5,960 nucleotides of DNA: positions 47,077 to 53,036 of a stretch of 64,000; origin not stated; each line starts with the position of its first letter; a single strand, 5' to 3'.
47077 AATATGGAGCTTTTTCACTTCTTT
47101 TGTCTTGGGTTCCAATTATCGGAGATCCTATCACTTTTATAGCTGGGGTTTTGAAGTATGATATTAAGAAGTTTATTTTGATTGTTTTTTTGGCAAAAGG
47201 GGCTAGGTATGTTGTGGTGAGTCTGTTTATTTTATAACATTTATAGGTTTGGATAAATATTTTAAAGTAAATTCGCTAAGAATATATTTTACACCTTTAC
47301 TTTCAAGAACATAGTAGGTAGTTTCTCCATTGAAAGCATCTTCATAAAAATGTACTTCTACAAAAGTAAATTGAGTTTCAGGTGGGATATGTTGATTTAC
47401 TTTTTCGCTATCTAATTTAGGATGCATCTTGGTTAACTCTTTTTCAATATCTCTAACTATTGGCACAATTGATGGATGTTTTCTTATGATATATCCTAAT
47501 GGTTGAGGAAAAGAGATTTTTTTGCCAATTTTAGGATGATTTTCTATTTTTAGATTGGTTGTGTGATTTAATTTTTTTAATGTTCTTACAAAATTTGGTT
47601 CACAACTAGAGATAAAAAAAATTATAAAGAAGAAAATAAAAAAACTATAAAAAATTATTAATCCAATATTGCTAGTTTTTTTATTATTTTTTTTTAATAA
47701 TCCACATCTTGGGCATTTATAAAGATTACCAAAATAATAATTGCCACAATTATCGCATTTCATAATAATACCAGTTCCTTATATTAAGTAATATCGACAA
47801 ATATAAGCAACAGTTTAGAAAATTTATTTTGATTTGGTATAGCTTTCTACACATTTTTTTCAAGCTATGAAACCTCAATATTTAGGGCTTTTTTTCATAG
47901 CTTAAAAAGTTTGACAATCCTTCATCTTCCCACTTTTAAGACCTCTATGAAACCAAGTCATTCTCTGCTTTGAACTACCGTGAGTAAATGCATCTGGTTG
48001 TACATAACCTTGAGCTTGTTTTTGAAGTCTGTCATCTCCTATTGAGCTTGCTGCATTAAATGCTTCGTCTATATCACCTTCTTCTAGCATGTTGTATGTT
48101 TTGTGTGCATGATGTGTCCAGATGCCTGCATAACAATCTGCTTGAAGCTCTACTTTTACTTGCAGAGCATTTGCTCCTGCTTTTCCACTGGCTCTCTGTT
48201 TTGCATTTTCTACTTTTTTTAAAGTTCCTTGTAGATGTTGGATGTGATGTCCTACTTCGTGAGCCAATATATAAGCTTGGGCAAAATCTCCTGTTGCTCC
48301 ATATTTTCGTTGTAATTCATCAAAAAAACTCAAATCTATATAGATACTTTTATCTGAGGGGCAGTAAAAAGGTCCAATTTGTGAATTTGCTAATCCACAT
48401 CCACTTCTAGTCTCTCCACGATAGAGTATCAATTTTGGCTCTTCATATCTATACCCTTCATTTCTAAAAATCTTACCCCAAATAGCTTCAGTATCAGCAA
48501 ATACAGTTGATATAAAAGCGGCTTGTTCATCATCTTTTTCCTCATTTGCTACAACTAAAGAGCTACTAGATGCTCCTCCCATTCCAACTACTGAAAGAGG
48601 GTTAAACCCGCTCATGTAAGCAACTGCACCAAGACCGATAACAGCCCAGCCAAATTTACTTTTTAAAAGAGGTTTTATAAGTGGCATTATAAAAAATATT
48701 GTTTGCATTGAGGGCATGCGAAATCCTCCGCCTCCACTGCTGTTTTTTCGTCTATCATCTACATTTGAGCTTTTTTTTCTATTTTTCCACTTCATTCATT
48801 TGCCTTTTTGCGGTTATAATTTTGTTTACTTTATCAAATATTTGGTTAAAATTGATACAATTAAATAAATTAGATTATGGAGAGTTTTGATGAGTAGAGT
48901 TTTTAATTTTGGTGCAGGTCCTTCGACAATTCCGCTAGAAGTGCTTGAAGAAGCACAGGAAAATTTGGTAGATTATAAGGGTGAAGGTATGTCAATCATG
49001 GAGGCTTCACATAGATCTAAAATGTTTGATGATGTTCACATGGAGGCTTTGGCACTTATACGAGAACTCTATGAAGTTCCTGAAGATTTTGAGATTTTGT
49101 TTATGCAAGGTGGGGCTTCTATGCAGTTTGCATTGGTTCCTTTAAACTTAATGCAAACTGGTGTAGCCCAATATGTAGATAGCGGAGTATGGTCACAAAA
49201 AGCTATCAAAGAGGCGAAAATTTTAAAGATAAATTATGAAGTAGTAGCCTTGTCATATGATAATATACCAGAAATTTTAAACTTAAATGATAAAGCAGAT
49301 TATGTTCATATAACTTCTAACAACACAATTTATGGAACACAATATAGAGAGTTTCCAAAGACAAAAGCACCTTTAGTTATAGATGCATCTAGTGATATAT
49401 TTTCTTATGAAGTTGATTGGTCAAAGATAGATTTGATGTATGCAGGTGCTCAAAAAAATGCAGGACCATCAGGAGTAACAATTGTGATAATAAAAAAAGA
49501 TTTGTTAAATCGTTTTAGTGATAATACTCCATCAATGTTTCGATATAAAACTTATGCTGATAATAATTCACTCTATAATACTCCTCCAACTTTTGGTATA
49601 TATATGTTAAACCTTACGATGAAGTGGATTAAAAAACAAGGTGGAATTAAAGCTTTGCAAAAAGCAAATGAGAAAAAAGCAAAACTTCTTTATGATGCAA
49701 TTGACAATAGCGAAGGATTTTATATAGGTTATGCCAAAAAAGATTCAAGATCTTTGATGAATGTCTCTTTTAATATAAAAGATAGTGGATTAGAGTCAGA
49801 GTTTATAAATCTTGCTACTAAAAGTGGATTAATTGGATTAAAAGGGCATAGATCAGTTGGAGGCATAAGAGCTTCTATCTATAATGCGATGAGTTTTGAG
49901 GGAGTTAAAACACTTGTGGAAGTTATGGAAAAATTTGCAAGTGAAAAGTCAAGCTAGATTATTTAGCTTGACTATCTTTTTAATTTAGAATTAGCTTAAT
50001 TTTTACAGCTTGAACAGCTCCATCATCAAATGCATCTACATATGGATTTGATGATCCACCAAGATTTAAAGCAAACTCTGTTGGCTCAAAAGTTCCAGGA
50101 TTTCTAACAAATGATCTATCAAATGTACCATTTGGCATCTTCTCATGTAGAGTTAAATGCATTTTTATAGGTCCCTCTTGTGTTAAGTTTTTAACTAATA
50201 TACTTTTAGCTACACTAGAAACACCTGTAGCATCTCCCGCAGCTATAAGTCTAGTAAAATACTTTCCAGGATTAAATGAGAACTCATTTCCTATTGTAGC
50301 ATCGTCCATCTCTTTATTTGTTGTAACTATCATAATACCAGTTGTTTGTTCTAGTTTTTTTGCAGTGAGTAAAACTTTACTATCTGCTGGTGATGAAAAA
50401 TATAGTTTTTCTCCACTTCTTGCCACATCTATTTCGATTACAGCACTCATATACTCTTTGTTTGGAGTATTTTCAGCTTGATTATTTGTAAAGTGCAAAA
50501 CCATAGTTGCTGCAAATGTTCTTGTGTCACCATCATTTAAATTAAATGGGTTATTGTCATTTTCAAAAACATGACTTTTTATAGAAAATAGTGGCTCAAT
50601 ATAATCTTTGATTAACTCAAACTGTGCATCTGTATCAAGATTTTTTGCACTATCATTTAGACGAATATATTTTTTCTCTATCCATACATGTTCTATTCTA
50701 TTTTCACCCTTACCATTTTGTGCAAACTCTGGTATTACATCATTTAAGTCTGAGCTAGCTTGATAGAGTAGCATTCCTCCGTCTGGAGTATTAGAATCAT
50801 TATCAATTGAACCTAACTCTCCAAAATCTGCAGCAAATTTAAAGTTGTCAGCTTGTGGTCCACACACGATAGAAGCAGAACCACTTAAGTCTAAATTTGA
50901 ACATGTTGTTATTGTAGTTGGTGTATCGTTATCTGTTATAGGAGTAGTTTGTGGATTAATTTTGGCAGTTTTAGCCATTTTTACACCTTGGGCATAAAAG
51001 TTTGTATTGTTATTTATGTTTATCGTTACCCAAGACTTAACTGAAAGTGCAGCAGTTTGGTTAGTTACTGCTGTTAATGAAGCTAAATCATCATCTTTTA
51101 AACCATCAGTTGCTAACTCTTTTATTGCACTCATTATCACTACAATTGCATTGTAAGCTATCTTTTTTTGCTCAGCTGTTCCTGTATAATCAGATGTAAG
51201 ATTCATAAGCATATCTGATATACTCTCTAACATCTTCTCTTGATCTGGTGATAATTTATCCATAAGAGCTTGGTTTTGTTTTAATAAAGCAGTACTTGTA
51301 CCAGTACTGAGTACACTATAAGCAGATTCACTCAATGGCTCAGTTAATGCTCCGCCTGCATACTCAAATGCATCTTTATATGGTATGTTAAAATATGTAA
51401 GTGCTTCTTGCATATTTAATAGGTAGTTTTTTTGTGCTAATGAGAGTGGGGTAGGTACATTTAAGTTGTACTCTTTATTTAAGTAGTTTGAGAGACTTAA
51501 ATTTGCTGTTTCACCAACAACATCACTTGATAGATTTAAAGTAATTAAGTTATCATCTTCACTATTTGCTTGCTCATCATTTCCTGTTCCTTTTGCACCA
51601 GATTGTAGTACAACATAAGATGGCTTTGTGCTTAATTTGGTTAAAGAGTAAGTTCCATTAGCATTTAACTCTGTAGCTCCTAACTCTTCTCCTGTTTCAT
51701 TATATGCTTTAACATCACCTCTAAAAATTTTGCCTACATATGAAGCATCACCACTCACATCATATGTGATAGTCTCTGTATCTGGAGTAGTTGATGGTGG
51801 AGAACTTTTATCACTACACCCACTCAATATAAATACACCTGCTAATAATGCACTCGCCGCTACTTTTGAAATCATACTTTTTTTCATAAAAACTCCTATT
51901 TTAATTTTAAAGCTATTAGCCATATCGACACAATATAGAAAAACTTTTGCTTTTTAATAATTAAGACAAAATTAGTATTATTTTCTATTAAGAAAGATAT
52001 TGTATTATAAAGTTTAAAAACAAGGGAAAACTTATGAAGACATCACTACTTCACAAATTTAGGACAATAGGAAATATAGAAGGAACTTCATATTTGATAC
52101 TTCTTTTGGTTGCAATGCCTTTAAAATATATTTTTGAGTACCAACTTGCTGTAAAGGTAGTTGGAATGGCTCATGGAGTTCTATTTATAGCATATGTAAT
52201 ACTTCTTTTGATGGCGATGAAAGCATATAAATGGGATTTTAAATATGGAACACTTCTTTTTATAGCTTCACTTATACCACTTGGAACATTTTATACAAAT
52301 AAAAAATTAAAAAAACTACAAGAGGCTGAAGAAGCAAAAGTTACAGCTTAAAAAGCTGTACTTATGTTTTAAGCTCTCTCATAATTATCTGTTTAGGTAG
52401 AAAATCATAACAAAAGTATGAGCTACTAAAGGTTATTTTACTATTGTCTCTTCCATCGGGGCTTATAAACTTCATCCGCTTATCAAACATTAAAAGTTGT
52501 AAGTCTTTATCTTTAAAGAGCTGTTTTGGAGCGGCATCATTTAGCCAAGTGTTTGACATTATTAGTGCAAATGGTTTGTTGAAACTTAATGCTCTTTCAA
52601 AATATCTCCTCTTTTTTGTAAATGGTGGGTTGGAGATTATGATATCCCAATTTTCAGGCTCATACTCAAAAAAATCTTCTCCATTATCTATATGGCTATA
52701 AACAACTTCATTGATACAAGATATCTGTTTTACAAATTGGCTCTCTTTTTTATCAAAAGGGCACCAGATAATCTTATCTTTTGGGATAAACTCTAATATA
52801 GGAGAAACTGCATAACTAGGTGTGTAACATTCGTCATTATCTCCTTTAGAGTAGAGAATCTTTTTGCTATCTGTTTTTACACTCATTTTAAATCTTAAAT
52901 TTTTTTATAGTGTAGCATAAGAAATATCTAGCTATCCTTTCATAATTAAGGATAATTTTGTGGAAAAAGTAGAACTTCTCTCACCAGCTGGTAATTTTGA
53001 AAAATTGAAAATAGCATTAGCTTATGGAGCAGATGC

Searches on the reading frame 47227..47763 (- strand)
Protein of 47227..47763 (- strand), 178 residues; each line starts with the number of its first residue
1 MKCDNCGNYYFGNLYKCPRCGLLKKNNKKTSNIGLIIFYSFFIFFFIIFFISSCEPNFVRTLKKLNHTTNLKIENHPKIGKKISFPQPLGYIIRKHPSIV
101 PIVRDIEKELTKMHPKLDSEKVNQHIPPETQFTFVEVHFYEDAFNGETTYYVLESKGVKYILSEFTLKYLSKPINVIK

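Call 5: search_protein_families(library=pfam, proteins=[window:47227-47763:-])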
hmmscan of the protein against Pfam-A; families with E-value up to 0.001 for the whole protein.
window:47227-47763:- (178 aa): 0 families

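Call 38: search_protein_families(library=pfam, proteins=[window:47227-47763:-], max_evalue=1)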
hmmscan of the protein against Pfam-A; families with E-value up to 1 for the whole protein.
window:47227-47763:- (178 aa): 6 families
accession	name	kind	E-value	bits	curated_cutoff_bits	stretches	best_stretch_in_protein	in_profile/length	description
PF03501.21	S10_plectin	-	0.059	13.9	26.9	1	133-168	46-81/93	Plectin/S10 domain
PF12172.15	zf-ChsH2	-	0.13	12.5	23.2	1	1-21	12-32/37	ChsH2, rubredoxin-like zinc ribbon domain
PF06827.20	zf-FPG_IleRS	-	0.28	11.5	21.3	0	16-21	3-8/30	Zinc finger found in FPG and IleRS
PF18073.7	Zn_ribbon_LapB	-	0.52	10.5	25.7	1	2-21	2-21/28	Rubredoxin metal binding domain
PF13248.11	Zn_ribbon_3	-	0.61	10.1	27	0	15-21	3-9/26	zinc-ribbon domain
PF10122.14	Zn_ribbon_Com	-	0.66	9.9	22.9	1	16-24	26-34/52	Mu-like prophage protein Com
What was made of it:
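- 47227..47763 (-): 178-aa protein with an N-terminal Cys4 zinc ribbon and one transmembrane segment; near-orphan. No Pfam family (calls 5, 38).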

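Call 70: find_homologous_proteins(query=window:47227-47763:-, max_evalue=0.001)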
Query window:47227-47763:- (178 aa): 3 proteins with E <= 0.001 among 72 candidates.
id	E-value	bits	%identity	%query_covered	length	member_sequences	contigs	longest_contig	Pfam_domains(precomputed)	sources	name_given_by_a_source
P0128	7.4e-116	402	100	100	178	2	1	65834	-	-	-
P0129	7.5e-115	399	99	100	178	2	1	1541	-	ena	-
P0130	8.2e-35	138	58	65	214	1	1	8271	-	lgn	-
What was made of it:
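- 47227..47763 (-): Only 3 hits among 5.8 billion proteins (call 70).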

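Call 71: find_encoding_contigs(protein=P0130, flank=5000, max_places=2)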
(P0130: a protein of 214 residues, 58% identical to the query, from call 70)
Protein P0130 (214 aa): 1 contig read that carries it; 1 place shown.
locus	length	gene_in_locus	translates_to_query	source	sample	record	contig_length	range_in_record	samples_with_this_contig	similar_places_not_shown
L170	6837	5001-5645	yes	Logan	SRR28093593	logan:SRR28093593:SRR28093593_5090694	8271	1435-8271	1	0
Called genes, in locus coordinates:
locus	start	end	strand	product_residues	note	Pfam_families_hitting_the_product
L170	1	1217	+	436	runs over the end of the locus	PF01554:MatE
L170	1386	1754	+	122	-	PF04237:YjbR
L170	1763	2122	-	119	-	PF00881:Nitroreductase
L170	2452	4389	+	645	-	PF00005:ABC_tran, PF02463:SMC_N (weak), PF03193:RsgA_GTPase (faint), PF13555:AAA_29 (faint), PF12848:ABC_tran_Xtn, PF02463:SMC_N (weak), PF00005:ABC_tran, PF16326:ABC_tran_CTD, +4 more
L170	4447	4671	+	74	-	PF09720:Unstab_antitox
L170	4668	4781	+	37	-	-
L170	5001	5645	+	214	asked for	-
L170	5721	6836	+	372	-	?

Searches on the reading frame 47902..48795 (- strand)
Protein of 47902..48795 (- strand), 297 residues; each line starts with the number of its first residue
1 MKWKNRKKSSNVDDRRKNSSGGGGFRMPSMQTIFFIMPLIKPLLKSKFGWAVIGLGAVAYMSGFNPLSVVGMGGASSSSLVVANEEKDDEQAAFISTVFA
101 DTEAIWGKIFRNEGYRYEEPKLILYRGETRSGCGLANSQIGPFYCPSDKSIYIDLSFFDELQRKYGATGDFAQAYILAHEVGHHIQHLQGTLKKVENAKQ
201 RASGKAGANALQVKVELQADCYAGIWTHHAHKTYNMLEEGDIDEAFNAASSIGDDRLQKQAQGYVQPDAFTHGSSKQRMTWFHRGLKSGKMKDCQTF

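Call 13: search_protein_families(library=pfam, proteins=[window:47902-48795:-])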
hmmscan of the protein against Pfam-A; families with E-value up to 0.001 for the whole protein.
window:47902-48795:- (297 aa): 1 family
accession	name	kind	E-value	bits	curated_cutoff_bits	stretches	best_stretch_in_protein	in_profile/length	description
PF04228.19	Zn_peptidase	-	1.1e-106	357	23.2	1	1-297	1-290/290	Putative neutral zinc metallopeptidase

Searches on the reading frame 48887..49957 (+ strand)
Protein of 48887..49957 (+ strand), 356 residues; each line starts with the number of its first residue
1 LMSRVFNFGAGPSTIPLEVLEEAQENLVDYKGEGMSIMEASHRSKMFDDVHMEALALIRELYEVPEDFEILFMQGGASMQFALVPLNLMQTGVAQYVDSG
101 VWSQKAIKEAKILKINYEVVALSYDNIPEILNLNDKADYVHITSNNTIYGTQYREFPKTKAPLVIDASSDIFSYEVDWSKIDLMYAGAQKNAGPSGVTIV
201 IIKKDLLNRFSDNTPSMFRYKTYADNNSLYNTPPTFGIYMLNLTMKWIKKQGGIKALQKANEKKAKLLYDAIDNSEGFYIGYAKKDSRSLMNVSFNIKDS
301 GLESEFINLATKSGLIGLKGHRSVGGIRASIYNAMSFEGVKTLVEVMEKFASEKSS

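Call 13: search_protein_families(library=pfam, proteins=[window:48887-49957:+])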
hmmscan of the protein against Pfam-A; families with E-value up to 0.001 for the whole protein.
window:48887-49957:+ (356 aa): 1 family
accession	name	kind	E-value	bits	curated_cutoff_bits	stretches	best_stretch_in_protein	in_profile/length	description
PF00266.25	Aminotran_5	-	1.5e-45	156.2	21.5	1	5-343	1-371/371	Aminotransferase class-V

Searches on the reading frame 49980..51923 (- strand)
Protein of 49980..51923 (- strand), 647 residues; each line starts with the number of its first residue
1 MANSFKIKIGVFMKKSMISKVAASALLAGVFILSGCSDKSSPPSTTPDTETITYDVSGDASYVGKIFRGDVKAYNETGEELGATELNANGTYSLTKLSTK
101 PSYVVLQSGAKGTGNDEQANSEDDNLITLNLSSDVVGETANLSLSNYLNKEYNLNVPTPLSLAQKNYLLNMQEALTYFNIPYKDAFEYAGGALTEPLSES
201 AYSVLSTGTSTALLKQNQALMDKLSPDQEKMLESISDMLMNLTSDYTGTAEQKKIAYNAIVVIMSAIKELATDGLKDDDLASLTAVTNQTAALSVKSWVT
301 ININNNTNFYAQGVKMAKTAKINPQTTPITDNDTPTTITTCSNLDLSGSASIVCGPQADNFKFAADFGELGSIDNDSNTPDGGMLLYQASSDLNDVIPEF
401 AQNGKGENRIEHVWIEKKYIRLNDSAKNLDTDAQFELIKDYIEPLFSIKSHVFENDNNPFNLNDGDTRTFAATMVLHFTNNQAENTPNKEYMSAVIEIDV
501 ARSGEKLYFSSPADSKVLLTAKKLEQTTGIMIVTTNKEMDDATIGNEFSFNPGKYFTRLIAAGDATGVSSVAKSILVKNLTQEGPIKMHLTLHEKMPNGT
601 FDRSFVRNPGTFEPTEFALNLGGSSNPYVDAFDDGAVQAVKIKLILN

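Call 5: search_protein_families(library=pfam, proteins=[window:49980-51923:-])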
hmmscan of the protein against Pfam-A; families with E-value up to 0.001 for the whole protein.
window:49980-51923:- (647 aa): 0 families

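Call 38: search_protein_families(library=pfam, proteins=[window:49980-51887:-], max_evalue=1)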
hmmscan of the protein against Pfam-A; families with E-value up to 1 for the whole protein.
window:49980-51887:- (635 aa): 0 families

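Call 45: find_homologous_proteins(query=window:49980-51887:-)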
Query window:49980-51887:- (635 aa): 7 proteins with E <= 0.001 among 8000 candidates.
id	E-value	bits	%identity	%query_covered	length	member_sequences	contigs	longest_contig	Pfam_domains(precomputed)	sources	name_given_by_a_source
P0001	0.0e+0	1383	100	100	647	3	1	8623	-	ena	-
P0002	0.0e+0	1184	84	100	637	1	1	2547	-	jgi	jgi:hypothetical protein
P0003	0.0e+0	1145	81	100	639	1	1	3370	-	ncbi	-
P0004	1.3e-281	953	69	100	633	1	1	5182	-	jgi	-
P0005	1.5e-277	940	68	100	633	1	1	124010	-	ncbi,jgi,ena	-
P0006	4.6e-277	938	68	100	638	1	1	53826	-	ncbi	-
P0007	1.8e-223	761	55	100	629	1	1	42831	-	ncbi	-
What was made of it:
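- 49980..51887 (-): 635-aa lipoprotein (lipobox LSGC) restricted to this lineage, function unknown. Seven homologues only (call 45).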

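Call 46: find_encoding_contigs(protein=P0005, flank=10000, max_places=3)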
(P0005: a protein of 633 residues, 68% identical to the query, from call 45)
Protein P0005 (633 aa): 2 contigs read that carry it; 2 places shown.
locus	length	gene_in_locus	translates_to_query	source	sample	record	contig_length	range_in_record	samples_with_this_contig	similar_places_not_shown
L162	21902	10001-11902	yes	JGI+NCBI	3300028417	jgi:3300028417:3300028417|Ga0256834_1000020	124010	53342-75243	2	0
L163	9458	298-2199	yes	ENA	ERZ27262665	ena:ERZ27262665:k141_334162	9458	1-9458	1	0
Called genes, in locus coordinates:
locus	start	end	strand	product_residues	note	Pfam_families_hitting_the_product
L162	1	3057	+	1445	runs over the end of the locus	PF09084:NMT1, PF00497:SBP_bac_3, PF13426:PAS_9 (faint), PF00512:HisKA, PF02518:HATPase_c, PF00072:Response_reg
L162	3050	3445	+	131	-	PF00072:Response_reg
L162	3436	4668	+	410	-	PF00072:Response_reg, PF00512:HisKA (faint), PF02518:HATPase_c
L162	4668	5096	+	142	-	PF02502:LacAB_rpiB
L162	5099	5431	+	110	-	-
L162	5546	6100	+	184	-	PF00156:Pribosyltran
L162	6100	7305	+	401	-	PF00291:PALP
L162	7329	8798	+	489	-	PF02789:Peptidase_M17_N, PF00883:Peptidase_M17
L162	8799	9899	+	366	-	PF01926:MMR_HSR1, PF02421:FeoB_N (weak), PF06071:YchF-GTPase_C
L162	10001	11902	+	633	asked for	-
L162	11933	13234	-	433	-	-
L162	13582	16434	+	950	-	PF02563:Poly_export, PF22461:SLBB_2 (faint), PF10531:SLBB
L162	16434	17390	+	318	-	PF02706:Wzz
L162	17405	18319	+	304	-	-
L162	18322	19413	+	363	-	-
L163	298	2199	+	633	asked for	-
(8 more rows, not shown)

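Call 47: find_encoding_contigs(protein=P0006, flank=10000, max_places=3)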
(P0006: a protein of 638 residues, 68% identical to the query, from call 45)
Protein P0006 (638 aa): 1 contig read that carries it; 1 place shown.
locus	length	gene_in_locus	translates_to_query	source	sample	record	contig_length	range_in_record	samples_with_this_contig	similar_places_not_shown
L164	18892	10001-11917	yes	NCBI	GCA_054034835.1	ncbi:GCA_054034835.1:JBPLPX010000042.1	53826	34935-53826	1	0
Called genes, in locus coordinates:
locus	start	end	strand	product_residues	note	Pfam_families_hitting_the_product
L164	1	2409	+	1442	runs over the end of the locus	PF09084:NMT1, PF12974:Phosphonate-bd (faint), PF00497:SBP_bac_3, PF13426:PAS_9 (weak), PF00512:HisKA, PF02518:HATPase_c, PF00072:Response_reg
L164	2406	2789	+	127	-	PF00072:Response_reg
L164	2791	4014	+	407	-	PF00072:Response_reg, PF02518:HATPase_c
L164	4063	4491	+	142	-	PF02502:LacAB_rpiB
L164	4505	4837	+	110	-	-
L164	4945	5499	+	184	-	PF00156:Pribosyltran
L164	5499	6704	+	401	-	PF00291:PALP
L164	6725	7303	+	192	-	PF09335:VTT_dom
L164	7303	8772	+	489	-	PF02789:Peptidase_M17_N, PF00883:Peptidase_M17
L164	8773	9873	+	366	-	PF01926:MMR_HSR1, PF02421:FeoB_N (weak), PF06071:YchF-GTPase_C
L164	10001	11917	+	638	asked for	-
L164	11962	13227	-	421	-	-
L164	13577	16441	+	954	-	PF02563:Poly_export, PF22461:SLBB_2 (faint), PF10531:SLBB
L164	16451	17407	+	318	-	PF02706:Wzz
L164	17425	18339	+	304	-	-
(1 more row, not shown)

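Call 48: find_encoding_contigs(protein=P0007, flank=10000, max_places=3)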
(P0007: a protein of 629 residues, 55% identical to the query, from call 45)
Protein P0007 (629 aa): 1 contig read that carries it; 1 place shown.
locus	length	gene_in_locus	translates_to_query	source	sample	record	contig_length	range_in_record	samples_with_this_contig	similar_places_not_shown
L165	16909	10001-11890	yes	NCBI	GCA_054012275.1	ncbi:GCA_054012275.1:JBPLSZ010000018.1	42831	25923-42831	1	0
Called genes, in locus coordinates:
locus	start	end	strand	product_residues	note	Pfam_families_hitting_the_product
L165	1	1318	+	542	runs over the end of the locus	PF13672:PP2C_2, PF00481:PP2C, PF07228:SpoIIE (weak), PF00069:Pkinase, PF07714:PK_Tyr_Ser-Thr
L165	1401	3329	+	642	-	PF13426:PAS_9 (weak), PF00512:HisKA, PF02518:HATPase_c, PF00072:Response_reg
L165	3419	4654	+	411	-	PF00072:Response_reg, PF02518:HATPase_c, PF14501:HATPase_c_5 (weak)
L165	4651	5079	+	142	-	PF02502:LacAB_rpiB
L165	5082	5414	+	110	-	PF24161:CCDC39 (weak)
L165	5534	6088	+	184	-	PF00156:Pribosyltran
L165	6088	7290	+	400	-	PF00291:PALP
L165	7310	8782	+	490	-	PF02789:Peptidase_M17_N, PF00883:Peptidase_M17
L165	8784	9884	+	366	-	PF01926:MMR_HSR1, PF02421:FeoB_N (weak), PF06071:YchF-GTPase_C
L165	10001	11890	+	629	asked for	-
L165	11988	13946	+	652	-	PF06082:YjbH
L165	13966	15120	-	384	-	PF15418:DUF4625 (faint), PF00801:PKD (faint), PF17963:Big_9 (faint), PF18911:PKD_4 (faint), PF22352:K319L-like_PKD (faint), PF07495:Y_Y_Y (faint)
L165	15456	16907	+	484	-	?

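Call 87: predict_structure(alignment_id=A1)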
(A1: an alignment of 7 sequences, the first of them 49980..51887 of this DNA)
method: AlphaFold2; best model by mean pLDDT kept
length: 635 residues; sequences in the alignment: 7
mean_pLDDT: 54.1   pTM: 0.51
mean pLDDT of the five models: 54.1, 53.8, 53.5, 51.1, 48.6
residues with pLDDT >= 90: 41; 70-90: 120; 50-70: 176; < 50: 298
segments of 3 or more residues with pLDDT < 50: 1-58, 73-84, 94-130, 184-193, 327-408, 410-414, 430-447, 467-476, 514-516, 528-538, 570-573, 590-635
pLDDT, mean of each block of 10 residues (from residue 1): 24 25 25 33 37 40 59 47 51 39 36 35 35 60 69 77 79 79 48 60 88 92 88 76 83 82 86 91 92 72 83 86 59 44 33 31 34 24 24 26 41 54 58 42 43 68 54 48 69 63 66 54 54 40 62 62 60 52 56 32 26 37 30 25
secondary structure, 60 per line:
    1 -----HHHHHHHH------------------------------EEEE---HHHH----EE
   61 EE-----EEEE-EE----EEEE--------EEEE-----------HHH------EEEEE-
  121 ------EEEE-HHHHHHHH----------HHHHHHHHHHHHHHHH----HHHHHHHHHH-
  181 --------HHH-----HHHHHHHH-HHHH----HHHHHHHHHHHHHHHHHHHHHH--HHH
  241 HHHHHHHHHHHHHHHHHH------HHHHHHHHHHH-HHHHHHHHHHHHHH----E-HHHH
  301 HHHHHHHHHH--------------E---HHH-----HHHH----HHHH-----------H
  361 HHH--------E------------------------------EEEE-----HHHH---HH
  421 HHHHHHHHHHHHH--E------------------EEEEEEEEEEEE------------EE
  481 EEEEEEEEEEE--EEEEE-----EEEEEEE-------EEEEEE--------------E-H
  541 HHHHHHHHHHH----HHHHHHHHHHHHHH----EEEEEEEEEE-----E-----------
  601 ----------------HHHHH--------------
elements in order (helices of 4 or more, strands of 3 or more residues): H6-13 E44-47 H51-54 E59-62 E68-71 E79-82 E91-94 E115-119 E127-130 H132-139 H150-165 H170-179 H197-204 H206-209 H214-235 H238-258 H265-275 H277-290 H297-310 H337-340 H345-348 H360-363 E403-406 H412-415 H419-433 E455-466 E479-491 E494-498 E504-510 E518-523 H540-551 H556-569 E574-583 H617-621
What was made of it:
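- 49980..51887 (-): AlphaFold model of low confidence (call 87).
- Tried and rejected: The AlphaFold model has mean pLDDT 54, too poor for a fold search (call 87).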

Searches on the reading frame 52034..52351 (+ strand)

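Call 13: search_protein_families(library=pfam, proteins=[window:52034-52351:+])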
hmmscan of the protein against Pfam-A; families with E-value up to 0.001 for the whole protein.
window:52034-52351:+ (105 aa): 1 family
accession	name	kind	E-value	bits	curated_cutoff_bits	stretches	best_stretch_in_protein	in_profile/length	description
PF12823.12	DUF3817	-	5.7e-27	94.7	27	1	7-94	2-85/85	Domain of unknown function (DUF3817)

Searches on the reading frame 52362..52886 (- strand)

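Call 13: search_protein_families(library=pfam, proteins=[window:52362-52886:-])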
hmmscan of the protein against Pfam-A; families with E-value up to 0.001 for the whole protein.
window:52362-52886:- (174 aa): 2 families
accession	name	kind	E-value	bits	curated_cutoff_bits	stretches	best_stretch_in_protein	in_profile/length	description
PF13651.11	EcoRI_methylase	-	0.0002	21.2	26.4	0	79-148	138-209/345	Adenine-specific methyltransferase EcoRI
PF07669.17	Eco57I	-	0.00089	19.8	25.3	0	64-93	57-88/171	Eco57I restriction-modification methylase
